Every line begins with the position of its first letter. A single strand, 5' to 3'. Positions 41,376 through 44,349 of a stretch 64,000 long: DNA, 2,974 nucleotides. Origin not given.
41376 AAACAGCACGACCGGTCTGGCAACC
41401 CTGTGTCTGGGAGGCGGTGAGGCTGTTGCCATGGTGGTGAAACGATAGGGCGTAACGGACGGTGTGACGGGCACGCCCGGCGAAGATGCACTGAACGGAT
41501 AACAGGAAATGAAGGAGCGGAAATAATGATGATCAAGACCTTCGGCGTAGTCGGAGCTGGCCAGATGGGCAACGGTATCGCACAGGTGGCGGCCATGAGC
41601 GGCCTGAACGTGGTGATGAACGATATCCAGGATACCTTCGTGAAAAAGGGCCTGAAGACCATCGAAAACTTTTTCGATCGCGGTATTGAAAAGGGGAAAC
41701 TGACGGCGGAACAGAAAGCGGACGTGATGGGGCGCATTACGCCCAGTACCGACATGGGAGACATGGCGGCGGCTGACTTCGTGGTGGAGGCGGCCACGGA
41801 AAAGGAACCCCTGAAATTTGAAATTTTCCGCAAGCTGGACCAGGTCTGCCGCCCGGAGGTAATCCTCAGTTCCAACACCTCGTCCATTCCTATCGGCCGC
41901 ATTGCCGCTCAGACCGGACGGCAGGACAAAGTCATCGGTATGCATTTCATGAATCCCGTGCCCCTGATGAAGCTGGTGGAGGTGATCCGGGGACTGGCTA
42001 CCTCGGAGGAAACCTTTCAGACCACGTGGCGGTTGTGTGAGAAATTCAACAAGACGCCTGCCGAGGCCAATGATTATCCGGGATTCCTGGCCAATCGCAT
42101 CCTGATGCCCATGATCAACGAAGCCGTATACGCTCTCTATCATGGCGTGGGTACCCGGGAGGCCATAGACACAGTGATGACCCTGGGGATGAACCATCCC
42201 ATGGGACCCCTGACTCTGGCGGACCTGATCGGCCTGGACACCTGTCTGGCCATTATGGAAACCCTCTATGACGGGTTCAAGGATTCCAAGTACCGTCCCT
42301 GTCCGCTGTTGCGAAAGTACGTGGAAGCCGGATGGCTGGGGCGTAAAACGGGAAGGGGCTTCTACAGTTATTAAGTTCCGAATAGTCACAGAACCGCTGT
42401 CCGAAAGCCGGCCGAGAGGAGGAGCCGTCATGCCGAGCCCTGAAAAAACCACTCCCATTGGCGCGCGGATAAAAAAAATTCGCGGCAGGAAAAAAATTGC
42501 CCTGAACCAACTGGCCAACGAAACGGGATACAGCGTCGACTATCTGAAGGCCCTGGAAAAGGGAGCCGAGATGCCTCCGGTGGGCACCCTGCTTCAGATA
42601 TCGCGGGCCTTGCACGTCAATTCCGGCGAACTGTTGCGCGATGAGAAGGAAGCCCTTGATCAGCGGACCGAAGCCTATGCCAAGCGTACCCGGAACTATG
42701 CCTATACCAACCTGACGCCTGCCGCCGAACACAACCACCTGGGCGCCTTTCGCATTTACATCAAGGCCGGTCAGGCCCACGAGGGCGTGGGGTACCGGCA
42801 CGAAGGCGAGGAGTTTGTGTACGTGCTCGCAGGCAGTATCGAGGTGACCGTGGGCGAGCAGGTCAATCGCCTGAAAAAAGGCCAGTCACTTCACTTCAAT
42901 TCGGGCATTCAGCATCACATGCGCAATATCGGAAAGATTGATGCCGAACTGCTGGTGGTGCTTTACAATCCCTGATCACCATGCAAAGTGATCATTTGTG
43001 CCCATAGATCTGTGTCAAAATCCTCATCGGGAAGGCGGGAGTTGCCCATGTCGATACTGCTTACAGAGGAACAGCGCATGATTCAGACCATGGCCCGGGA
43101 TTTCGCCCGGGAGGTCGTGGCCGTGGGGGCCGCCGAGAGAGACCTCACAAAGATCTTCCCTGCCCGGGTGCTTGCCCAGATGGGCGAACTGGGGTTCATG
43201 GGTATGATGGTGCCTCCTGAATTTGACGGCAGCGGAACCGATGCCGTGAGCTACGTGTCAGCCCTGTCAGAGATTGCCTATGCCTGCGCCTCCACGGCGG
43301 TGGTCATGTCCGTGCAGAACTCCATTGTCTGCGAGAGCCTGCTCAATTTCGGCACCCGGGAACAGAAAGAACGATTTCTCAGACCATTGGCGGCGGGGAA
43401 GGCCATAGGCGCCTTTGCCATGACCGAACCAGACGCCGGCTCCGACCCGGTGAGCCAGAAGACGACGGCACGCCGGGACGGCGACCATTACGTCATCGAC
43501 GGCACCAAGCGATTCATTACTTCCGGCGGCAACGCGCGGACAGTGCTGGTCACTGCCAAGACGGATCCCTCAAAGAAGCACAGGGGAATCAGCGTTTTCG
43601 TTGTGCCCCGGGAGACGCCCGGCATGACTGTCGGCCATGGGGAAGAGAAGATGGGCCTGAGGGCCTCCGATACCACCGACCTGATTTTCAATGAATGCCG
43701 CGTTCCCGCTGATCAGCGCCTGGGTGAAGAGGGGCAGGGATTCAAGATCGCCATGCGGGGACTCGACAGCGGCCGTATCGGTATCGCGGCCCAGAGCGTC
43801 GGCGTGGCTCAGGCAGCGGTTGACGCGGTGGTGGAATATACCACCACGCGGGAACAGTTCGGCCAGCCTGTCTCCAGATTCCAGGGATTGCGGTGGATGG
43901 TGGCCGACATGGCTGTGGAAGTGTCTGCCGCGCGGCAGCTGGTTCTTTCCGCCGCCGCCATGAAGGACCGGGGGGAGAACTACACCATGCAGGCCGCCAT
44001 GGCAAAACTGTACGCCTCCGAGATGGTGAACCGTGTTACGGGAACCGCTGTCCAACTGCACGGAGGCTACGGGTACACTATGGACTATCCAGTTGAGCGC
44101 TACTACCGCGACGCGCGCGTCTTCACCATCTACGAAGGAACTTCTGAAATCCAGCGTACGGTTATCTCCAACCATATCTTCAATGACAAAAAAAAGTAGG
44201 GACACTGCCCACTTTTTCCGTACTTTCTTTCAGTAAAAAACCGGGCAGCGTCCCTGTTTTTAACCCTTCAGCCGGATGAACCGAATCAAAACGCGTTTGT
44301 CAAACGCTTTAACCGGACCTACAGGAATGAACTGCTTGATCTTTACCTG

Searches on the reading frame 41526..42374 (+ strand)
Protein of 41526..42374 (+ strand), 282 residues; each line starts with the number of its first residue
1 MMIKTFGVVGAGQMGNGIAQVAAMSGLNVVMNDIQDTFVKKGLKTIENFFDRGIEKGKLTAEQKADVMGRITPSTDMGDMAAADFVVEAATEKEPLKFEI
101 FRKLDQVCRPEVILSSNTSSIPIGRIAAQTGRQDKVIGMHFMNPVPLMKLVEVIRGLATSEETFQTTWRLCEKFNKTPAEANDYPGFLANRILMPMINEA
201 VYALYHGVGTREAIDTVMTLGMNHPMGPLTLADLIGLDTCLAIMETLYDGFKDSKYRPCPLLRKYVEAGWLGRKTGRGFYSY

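Call 74: search_protein_families(library=pfam, proteins=[window:41526-42374:+], max_evalue=0.001)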
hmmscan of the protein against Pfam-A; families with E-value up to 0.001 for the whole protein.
window:41526-42374:+ (282 aa): 2 families
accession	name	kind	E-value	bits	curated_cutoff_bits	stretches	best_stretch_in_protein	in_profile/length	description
PF02737.24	3HCDH_N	-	1.2e-62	211.5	22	1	7-183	3-179/180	3-hydroxyacyl-CoA dehydrogenase, NAD binding domain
PF00725.27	3HCDH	-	1.6e-35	121.9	22.1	1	186-282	1-97/97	3-hydroxyacyl-CoA dehydrogenase, C-terminal domain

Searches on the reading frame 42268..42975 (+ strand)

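Call 74: search_protein_families(library=pfam, proteins=[window:42268-42975:+], max_evalue=0.001)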
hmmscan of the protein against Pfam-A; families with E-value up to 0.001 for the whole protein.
window:42268-42975:+ (235 aa): 7 families
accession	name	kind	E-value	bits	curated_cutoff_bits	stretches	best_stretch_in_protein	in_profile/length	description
PF07883.17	Cupin_2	-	7.4e-17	61.3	27.2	1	175-231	13-69/70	Cupin domain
PF12844.13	HTH_19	-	6.3e-08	32.9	30.2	1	65-125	1-61/64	Helix-turn-helix domain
PF01381.28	HTH_3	-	5e-07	30.1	23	1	68-122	1-55/55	Helix-turn-helix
PF13560.12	HTH_31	-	6.6e-07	30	27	1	64-124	2-62/64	Helix-turn-helix domain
PF13443.12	HTH_26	-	8.8e-07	29.5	22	1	67-127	1-62/63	Cro/C1-type HTH DNA-binding domain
PF01050.24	MannoseP_isomer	-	7e-05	23.4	23.6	1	162-230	32-99/116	Mannose-6-phosphate isomerase C-terminal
PF05899.18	Cupin_3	-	0.00058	19.9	23.5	1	179-214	24-60/74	EutQ-like cupin domain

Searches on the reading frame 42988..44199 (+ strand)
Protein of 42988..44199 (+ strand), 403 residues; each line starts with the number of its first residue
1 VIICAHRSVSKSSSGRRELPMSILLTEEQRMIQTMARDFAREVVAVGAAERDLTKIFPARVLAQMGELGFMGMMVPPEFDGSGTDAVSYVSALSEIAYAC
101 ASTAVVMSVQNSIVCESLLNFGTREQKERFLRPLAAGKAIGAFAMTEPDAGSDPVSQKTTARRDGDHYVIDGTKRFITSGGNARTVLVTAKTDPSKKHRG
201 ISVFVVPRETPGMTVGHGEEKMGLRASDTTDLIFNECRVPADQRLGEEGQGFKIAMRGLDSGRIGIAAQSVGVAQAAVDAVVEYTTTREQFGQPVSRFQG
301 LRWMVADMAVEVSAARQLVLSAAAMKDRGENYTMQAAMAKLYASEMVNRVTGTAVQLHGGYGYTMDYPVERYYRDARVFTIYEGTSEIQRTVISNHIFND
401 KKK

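Call 74: search_protein_families(library=pfam, proteins=[window:42988-44199:+], max_evalue=0.001)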
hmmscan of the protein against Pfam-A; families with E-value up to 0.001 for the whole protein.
window:42988-44199:+ (403 aa): 5 families
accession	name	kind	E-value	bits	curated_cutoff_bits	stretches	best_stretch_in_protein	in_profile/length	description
PF00441.29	Acyl-CoA_dh_1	-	1.4e-53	181.5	22.4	1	249-397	1-149/150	Acyl-CoA dehydrogenase, C-terminal domain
PF02771.21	Acyl-CoA_dh_N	-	2.6e-35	121.6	22.9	1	26-138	1-113/113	Acyl-CoA dehydrogenase, N-terminal domain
PF02770.24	Acyl-CoA_dh_M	-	7.1e-28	97.1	33.3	1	142-237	1-97/97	Acyl-CoA dehydrogenase, middle domain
PF08028.16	Acyl-CoA_dh_2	-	1.1e-25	90.8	22.7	1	264-386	1-133/134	Acyl-CoA dehydrogenase, C-terminal domain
PF22924.1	ACOX_C_alpha1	-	8.2e-05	22.9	27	0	325-386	96-157/169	Acyl-CoA oxidase, C-alpha1 domain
